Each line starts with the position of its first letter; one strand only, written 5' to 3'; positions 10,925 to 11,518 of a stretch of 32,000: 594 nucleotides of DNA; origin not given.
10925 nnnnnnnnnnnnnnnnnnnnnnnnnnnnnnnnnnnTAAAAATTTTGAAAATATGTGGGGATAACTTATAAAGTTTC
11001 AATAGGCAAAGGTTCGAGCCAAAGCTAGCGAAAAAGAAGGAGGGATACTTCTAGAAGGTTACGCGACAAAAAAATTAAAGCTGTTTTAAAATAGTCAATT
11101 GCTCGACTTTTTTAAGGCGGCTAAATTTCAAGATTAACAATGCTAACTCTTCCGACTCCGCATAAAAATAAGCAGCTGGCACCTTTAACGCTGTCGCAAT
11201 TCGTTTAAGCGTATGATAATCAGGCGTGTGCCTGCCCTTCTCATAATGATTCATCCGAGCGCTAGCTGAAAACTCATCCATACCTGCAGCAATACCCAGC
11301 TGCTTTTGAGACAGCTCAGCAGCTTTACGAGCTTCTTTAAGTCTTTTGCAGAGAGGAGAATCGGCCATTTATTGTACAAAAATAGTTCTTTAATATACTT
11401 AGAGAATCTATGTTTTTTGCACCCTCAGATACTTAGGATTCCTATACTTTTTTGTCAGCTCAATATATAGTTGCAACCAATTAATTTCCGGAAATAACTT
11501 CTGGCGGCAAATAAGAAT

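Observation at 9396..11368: XRE -> DUF3800-like -> Cys-cluster/two-TM protein: compact three-gene array at the island end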

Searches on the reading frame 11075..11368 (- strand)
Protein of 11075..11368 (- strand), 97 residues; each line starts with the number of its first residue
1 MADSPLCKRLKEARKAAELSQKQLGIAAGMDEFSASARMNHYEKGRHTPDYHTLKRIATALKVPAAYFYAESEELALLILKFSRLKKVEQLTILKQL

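Call 4: search_protein_families(library=pfam, proteins=[window:11075-11368:-], max_evalue=0.1)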
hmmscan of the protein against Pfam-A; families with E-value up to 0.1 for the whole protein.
window:11075-11368:- (97 aa): 3 families
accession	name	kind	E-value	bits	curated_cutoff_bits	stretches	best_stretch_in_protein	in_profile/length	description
PF13560.12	HTH_31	-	3.2e-09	37.4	27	1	9-65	5-58/64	Helix-turn-helix domain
PF12844.13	HTH_19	-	2.6e-08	34.1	30.2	1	8-70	2-60/64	Helix-turn-helix domain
PF01381.28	HTH_3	-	2.7e-08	34.2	23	1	40-68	27-55/55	Helix-turn-helix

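Call 6: search_protein_families(library=padloc, proteins=[window:11075-11368:-], max_evalue=0.1)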
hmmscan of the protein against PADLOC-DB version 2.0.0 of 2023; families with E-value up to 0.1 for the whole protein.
window:11075-11368:- (97 aa): 18 families
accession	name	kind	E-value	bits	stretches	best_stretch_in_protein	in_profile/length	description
PDLC03667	Control_protein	-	4.9e-28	95.4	1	7-97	3-93/101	control protein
PDLC03952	RmrA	-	1.3e-11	41.9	1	8-74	25-87/395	-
PDLC03946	RmrA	-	1.4e-09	35.2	1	8-87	5-81/357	-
PDLC03951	RmrA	-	2.4e-09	34.6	1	8-72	11-71/400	-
PDLC03949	RmrA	-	3.1e-09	34.2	1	8-82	5-76/363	-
PDLC03947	RmrA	-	7.5e-09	32.9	1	5-87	11-89/383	-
PDLC03954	RmrA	-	1.6e-08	31.9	1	8-76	13-77/380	-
PDLC03948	RmrA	-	2.5e-08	31.2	1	8-71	11-70/397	-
PDLC03944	RmrA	-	4.1e-08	30.7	1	8-73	9-70/384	-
PDLC03953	RmrA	-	1.1e-07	29.4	1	5-90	5-86/373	-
PDLC04142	capH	-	2e-07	30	1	8-74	9-71/103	capH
PDLC02926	HTH_VI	-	3.4e-07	28.4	1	8-75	4-67/92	-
PDLC03956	RmrA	-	4.1e-07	27.4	1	7-74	10-74/399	-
PDLC03955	RmrA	-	6e-06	23.7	1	8-72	23-83/371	-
PDLC03945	RmrA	-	0.00069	16.9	1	8-74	5-67/394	-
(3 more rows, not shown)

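Call 7: search_protein_families(library=ncbifam, proteins=[window:11075-11368:-], max_evalue=0.1)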
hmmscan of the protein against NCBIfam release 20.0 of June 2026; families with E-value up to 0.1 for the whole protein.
window:11075-11368:- (97 aa): 9 families
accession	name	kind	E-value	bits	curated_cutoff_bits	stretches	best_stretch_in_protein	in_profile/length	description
NF041951.1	phage_RstR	subfamily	5.1e-11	42.8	80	1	7-92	4-85/108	RstR family transcriptional repressor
NF007257.0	PRK09706.1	subfamily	0.00014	21.7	101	1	2-67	2-63/135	transcriptional repressor DicA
NF052239.1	antitox_spr1629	equivalog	0.0015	17.7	335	1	8-73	5-66/377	spr1629 family repressor/antitoxin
NF047948.1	male_kill_WMK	equivalog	0.0045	16.5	300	1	7-74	164-227/300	WO male-killing family protein Wmk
NF007408.0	PRK09943.1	equivalog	0.0047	16.5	211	1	7-74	9-72/185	HTH-type transcriptional regulator PuuR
TIGR03830.1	CxxCG_CxxCG_HTH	subfamily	0.0084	15.9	61.8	1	9-58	69-114/127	type II TA system antitoxin MqsA family protein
TIGR03070.1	couple_hipB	subfamily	0.012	15.6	71.65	1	8-57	5-50/58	type II toxin-antitoxin system Y4mF family antitoxin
NF006015.0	PRK08154.1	subfamily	0.016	14.3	204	1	6-73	31-94/314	anaerobic benzoate catabolism transcriptional regulator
TIGR00270.2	TIGR00270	equivalog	0.019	14.8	110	1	8-63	78-129/159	multiprotein bridging factor aMBF1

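Call 8: search_protein_families(library=phrogs, proteins=[window:11075-11368:-], max_evalue=0.1)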
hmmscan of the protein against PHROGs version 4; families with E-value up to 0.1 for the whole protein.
window:11075-11368:- (97 aa): 12 families
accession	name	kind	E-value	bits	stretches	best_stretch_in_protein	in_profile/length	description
phrog_2439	-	transcription regulation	5.6e-10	39.6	1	8-77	10-75/367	transcriptional regulator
phrog_8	-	transcription regulation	8.8e-10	39.5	1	8-73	79-140/346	transcriptional regulator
phrog_3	-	transcription regulation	1.1e-07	32.9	1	8-71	91-148/430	transcriptional repressor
phrog_2328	-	transcription regulation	1.6e-06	28.9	1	5-66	15-72/128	transcriptional repressor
phrog_2967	-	transcription regulation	2.7e-06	28.1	1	7-90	12-89/225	transcriptional regulator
phrog_1373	-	transcription regulation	2.1e-05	25.6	1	10-73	68-127/166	transcriptional regulator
phrog_4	-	transcription regulation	2.2e-05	24.6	1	8-73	139-196/400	transcriptional repressor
phrog_5823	-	transcription regulation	3.9e-05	24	1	7-74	8-72/404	transcriptional regulator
phrog_3037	-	transcription regulation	0.0019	19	1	8-65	29-71/189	transcriptional repressor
phrog_7396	-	unknown function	0.0028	18.4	1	8-70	18-79/227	-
phrog_7241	-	transcription regulation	0.0035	18.4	1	13-66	69-118/122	transcriptional regulator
phrog_2104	-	unknown function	0.011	17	1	8-65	42-95/103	-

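Call 71: search_dna_similar(query=window:11075-11368:-, collection=plasmids, mode=protein, max_evalue=1e-8, max_rows=25)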
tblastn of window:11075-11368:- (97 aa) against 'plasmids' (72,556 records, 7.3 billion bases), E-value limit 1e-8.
Records with a match: 370; places in all: 382; records where one place covers at least 80% of the query: 235.
Best place of each record, by identity: 60-80% 1; <60% 369.
By first word of the organism name: Escherichia 80; Klebsiella 74; Serratia 44; Salmonella 34; Yersinia 31; Xanthomonas 19; Citrobacter 15; Enterobacter 13; Vibrio 9; Proteus 6; and 23 more.
By predicted mobility (MOB-suite, as given by PLSDB): conjugative 172; non-mobilizable 114; mobilizable 84.
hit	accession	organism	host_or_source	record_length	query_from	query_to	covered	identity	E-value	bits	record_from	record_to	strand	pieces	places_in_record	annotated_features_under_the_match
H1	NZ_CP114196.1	Vibrio parahaemolyticus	Penaeus vannamei,cell culture,Shrimp ...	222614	4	97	97%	57.7%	1e-25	105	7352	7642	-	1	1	helix-turn-helix transcriptional regulator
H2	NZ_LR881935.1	Citrobacter freundii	activated sludge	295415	4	96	96%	55.2%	3e-25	104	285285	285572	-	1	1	helix-turn-helix transcriptional regulator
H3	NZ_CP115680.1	Klebsiella oxytoca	Homo sapiens,blood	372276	4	96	96%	55.2%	4e-25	103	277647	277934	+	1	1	helix-turn-helix transcriptional regulator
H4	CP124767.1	Klebsiella michiganensis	Homo sapiens,Rectal Swab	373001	4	96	96%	55.2%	4e-25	103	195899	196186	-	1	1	helix-turn-helix transcriptional regulator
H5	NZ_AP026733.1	Shewanella xiamenensis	-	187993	4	96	96%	55.2%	6e-23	98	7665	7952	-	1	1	helix-turn-helix transcriptional regulator | hypothetical protein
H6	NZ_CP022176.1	Aeromonas salmonicida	Atlantic salmon,The RAS Atlantic Salmon ...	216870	4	97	97%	54.3%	8e-25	103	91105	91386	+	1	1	helix-turn-helix transcriptional regulator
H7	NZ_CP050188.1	Aeromonas salmonicida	Turbo,whole organism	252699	4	97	97%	54.3%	8e-25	103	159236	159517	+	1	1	helix-turn-helix transcriptional regulator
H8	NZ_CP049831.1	Aeromonas salmonicida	Turbo,whole organism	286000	4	97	97%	54.3%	8e-25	103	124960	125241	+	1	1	helix-turn-helix transcriptional regulator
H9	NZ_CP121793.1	Aeromonas caviae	Homo sapiens,plasma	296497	4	97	97%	54.3%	8e-25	103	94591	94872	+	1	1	helix-turn-helix transcriptional regulator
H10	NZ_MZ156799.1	Enterobacter cloacae complex sp.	-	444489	4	96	96%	54.2%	1e-24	102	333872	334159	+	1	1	helix-turn-helix transcriptional regulator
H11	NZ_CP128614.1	Escherichia coli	Homo sapiens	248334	4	96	96%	54.2%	2e-24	102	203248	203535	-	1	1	helix-turn-helix transcriptional regulator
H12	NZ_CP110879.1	Enterobacter kobei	-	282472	2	96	98%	51.0%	2e-22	96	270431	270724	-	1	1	helix-turn-helix transcriptional regulator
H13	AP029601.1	Vibrio sp. MAO6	-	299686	4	94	94%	53.1%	1e-21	94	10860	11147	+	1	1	helix-turn-helix transcriptional regulator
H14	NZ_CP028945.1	Vibrio sp. dhg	single cell,ocean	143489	4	95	95%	52.2%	8e-22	95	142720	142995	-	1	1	helix-turn-helix transcriptional regulator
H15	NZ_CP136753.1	Citrobacter koseri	-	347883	4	96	96%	51.0%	2e-22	97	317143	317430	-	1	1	helix-turn-helix transcriptional regulator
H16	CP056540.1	Klebsiella oxytoca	culture,Freshwater sample from ...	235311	4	97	97%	50.0%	6e-23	98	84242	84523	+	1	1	helix-turn-helix transcriptional regulator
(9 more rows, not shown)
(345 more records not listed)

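Call 72: get_annotated_region(hit=H1, flank=5000)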
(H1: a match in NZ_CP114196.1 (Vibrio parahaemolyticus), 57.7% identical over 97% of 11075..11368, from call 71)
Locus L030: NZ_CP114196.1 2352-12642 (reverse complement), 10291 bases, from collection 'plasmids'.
description: Vibrio parahaemolyticus strain vp-HL-202005 plasmid pHLA, complete sequence
organism: Vibrio parahaemolyticus (NCBI taxid 670)
taxonomy: Bacteria; Pseudomonadota; Gammaproteobacteria; Vibrionales; Vibrionaceae; Vibrio; Vibrio parahaemolyticus
host: -; source: Penaeus vannamei,cell culture,Shrimp farm; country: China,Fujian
typing (MOB-suite, as given by PLSDB): non-mobilizable; replicon rep_cluster_858
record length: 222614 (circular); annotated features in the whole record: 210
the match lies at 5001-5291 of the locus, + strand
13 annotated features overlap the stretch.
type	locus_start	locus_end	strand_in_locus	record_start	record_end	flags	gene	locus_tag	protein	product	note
CDS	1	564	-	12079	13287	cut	-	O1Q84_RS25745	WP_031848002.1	IS256 family transposase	-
CDS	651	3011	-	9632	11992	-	-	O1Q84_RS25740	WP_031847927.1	S8 family peptidase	-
CDS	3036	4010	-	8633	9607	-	-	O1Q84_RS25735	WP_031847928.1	ATP-binding protein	-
CDS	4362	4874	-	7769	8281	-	-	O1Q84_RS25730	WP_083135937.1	hypothetical protein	-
CDS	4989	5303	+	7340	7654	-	-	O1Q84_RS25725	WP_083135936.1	helix-turn-helix transcriptional regulator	-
CDS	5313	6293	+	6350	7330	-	-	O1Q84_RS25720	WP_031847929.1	adenosine deaminase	-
CDS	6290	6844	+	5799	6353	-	-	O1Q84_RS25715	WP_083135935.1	non-canonical purine NTP pyrophosphatase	GO:0009143 - nucleoside triphosphate catabolic process [Evidence IEA]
CDS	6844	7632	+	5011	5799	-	-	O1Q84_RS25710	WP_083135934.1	SIR2 family protein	-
CDS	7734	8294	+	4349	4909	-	-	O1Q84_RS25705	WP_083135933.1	hypothetical protein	-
CDS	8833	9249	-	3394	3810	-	-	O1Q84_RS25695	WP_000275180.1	helix-turn-helix domain-containing protein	GO:0006355 - regulation of DNA-templated transcription [Evidence IEA]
CDS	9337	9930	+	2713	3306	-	tetC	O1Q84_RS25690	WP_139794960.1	tetracyline resistance-associated transcriptional repressor TetC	-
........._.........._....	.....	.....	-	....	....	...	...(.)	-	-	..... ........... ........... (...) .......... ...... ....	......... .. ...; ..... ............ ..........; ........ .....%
predicted_resistance_gene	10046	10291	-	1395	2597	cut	tet(B)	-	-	tetracycline efflux MFS transporter Tet(B)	predicted by amrfinderplus; class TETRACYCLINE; identity 100.0%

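Call 73: get_annotated_region(hit=H2, flank=5000)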
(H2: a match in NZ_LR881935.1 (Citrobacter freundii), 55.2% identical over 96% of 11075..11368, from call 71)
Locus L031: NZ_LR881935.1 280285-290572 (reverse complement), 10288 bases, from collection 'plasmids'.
description: Citrobacter freundii strain PSV plasmid pPSV, complete sequence
organism: Citrobacter freundii (NCBI taxid 546)
taxonomy: Bacteria; Pseudomonadota; Gammaproteobacteria; Enterobacterales; Enterobacteriaceae; Citrobacter; Citrobacter freundii
host: -; source: activated sludge; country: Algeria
typing (MOB-suite, as given by PLSDB): conjugative; replicon IncHI1B; relaxase MOBH,MOBP; mating-pair formation MPF_F
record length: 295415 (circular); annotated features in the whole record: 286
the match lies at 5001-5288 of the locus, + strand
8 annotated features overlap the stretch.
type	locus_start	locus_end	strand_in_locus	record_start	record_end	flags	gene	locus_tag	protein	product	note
CDS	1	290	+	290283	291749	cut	-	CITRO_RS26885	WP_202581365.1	hypothetical protein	-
CDS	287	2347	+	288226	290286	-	-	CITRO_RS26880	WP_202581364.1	hypothetical protein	-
CDS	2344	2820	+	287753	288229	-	-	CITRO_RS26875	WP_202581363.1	hypothetical protein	-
CDS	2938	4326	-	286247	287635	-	-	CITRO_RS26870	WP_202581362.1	DEAD/DEAH box helicase family protein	-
CDS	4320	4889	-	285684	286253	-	-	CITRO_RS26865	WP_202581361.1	hypothetical protein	-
CDS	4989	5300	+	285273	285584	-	-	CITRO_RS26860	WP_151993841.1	helix-turn-helix transcriptional regulator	-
CDS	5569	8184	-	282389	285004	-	-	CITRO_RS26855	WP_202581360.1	TrlF family AAA-like ATPase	GO:0006302 - double-strand break repair [Evidence IEA]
CDS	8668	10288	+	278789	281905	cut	-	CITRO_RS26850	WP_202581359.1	SIR2 family protein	-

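Call 74: get_annotated_region(hit=H6, flank=5000)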
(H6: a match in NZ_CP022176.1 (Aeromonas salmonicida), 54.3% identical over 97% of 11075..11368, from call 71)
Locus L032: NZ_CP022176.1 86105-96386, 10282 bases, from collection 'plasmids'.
description: Aeromonas salmonicida strain S44 plasmid pS44-1, complete sequence
organism: Aeromonas salmonicida (NCBI taxid 645)
taxonomy: Bacteria; Pseudomonadota; Gammaproteobacteria; Aeromonadales; Aeromonadaceae; Aeromonas; Aeromonas salmonicida
host: -; source: Atlantic salmon,The RAS Atlantic Salmon facility; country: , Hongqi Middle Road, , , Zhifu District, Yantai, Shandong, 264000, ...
typing (MOB-suite, as given by PLSDB): conjugative; replicon rep_cluster_71; relaxase MOBH,MOBH; mating-pair formation MPF_F
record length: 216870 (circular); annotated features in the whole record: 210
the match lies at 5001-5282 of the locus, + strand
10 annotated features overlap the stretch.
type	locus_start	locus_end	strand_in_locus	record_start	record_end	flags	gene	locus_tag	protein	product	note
CDS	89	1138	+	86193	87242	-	-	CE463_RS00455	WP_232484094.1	type I restriction endonuclease subunit M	-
CDS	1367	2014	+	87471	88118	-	-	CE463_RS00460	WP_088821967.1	TnsA endonuclease N-terminal domain-containing protein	-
CDS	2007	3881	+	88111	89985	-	-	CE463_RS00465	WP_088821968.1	Mu transposase C-terminal domain-containing protein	-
CDS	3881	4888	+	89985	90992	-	-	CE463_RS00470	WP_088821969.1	TniB family NTP-binding protein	-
CDS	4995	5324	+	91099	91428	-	-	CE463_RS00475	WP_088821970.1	helix-turn-helix transcriptional regulator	-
CDS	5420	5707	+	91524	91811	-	-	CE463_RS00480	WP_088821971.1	hypothetical protein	-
CDS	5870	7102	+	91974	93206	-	-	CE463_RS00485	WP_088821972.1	TniQ family protein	-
CDS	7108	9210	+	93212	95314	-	-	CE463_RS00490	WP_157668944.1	hypothetical protein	-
CDS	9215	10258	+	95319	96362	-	csy3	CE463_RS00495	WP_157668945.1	type I-F CRISPR-associated protein Csy3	GO:0043571 - maintenance of CRISPR repeat elements [Evidence IEA]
CDS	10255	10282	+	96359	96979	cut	cas6f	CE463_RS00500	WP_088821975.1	type I-F CRISPR-associated endoribonuclease Cas6/Csy4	GO:0043571 - maintenance of CRISPR repeat elements [Evidence IEA]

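Call 75: get_annotated_region(hit=H16, flank=5000)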
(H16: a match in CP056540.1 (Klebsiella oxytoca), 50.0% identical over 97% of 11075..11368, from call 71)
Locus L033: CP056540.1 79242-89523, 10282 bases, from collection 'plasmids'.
description: Klebsiella oxytoca strain RHBSTW-00432 plasmid pRHBSTW-00432_2, complete sequence
organism: Klebsiella oxytoca (NCBI taxid 571)
taxonomy: Bacteria; Pseudomonadota; Gammaproteobacteria; Enterobacterales; Enterobacteriaceae; Klebsiella; Klebsiella oxytoca
host: -; source: culture,Freshwater sample from downstream of wastewater treatment plant; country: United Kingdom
typing (MOB-suite, as given by PLSDB): conjugative; replicon ColRNAI_rep_cluster_1987,IncFIB,IncFII; relaxase MOBF; mating-pair formation MPF_F
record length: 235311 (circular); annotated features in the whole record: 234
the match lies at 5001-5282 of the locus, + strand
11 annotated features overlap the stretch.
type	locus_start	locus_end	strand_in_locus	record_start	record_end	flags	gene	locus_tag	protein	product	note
CDS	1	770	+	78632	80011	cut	chrA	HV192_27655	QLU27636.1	chromate efflux transporter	-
CDS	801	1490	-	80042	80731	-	-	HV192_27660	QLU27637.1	transmembrane anchor protein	-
CDS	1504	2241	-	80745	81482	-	-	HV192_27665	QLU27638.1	HupE/UreJ family protein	-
CDS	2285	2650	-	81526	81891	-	-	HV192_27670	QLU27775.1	hypothetical protein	-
CDS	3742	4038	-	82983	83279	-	-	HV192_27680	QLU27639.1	helix-turn-helix transcriptional regulator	-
CDS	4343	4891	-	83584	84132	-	-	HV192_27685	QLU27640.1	hypothetical protein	-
CDS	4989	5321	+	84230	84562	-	-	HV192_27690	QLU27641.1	helix-turn-helix transcriptional regulator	-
CDS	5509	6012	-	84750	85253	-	-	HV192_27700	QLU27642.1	hypothetical protein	-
CDS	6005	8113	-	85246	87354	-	-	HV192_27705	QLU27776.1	hypothetical protein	-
CDS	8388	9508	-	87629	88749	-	-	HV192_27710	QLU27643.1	IS3 family transposase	-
CDS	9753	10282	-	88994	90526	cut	-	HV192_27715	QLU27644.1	IS3 family transposase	-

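Call 96: search_protein_families(library=pfam, proteins=[L030:4362-4874:-, L031:4320-4889:-, L033:4343-4891:-], max_evalue=0.05)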
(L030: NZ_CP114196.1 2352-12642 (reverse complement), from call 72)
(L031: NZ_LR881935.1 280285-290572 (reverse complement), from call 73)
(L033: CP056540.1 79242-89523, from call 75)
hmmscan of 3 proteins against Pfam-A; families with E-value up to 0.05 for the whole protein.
L030:4362-4874:- (170 aa): 0 families

L031:4320-4889:- (189 aa): 0 families

L033:4343-4891:- (182 aa): 0 families

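Call 97: search_protein_families(library=padloc, proteins=[L030:4362-4874:-, L031:4320-4889:-, L033:4343-4891:-], max_evalue=0.05)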
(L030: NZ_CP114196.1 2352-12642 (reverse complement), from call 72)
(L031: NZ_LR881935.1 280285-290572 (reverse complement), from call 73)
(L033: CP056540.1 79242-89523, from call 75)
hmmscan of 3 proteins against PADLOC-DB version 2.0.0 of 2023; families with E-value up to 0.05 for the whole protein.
L030:4362-4874:- (170 aa): 0 families

L031:4320-4889:- (189 aa): 0 families

L033:4343-4891:- (182 aa): 1 family
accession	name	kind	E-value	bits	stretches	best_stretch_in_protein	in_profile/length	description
PDLC02265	AbiEi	-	0.0032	15.2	1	29-83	7-60/198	AbiEi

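Call 106: find_encoding_contigs(protein=window:11075-11368:-, flank=10000, max_places=6)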
Protein window:11075-11368:- (97 aa): 1 contig read that carries it; 1 place shown.
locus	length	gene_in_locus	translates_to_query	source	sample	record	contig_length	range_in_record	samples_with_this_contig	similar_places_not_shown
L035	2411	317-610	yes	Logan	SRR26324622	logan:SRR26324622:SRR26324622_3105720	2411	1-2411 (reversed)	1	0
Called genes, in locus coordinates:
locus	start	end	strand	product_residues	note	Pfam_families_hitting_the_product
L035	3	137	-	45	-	?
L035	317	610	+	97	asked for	PF12844:HTH_19, PF13560:HTH_31, PF01381:HTH_3 (faint)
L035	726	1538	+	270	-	-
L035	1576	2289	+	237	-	-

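Call 108: search_solved_structures(query=window:11075-11368:-, max_evalue=0.001, show_alignments=1)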
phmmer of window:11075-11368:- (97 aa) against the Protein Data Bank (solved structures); distinct sequences matched with E-value up to 0.001: 2.
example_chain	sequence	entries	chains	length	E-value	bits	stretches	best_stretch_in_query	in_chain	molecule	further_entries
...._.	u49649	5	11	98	8.5e-24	86.8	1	6-90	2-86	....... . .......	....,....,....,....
4o8b_A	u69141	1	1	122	1.2e-22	83.1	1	8-86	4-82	Uncharacterized protein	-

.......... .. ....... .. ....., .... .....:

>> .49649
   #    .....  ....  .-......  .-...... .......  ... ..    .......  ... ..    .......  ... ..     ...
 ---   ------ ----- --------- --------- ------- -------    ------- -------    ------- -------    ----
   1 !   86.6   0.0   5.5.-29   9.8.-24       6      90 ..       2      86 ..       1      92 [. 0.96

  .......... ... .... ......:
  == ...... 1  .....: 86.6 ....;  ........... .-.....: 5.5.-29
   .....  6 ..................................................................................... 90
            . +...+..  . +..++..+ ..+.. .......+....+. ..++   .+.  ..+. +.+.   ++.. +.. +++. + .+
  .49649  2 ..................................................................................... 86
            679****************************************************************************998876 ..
